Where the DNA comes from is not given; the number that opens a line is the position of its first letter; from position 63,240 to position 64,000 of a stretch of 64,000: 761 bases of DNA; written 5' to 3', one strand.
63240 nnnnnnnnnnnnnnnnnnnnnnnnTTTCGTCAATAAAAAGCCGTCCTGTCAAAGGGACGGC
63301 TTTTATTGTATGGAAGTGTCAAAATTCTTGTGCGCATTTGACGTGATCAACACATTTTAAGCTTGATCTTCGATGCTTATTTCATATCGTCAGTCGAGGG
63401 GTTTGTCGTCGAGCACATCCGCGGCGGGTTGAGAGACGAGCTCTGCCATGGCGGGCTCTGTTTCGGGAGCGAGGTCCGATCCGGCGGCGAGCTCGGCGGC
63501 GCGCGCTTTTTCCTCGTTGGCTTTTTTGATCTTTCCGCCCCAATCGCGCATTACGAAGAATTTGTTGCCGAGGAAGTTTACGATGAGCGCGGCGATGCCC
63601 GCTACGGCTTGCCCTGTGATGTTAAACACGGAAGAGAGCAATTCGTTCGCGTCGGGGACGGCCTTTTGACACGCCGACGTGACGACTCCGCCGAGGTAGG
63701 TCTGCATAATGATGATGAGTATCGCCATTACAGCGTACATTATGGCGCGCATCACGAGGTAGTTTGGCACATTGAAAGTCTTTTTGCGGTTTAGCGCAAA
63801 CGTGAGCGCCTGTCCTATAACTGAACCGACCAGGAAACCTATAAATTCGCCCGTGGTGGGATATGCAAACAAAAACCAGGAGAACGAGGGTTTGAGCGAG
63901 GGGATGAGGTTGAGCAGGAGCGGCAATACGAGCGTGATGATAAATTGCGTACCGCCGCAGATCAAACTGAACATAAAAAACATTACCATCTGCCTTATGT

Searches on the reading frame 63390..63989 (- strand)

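Call 58: search_protein_families(library=pfam, proteins=[window:63390-63989:-], max_evalue=0.001)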
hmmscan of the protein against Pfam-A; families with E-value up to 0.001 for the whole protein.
window:63390-63989:- (199 aa): 1 family
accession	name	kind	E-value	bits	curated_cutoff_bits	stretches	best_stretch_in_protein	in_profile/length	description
PF04138.20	GtrA_DPMS_TM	-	8.5e-05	23.2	26.1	1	38-146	18-116/117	GtrA/DPMS, transmembrane domain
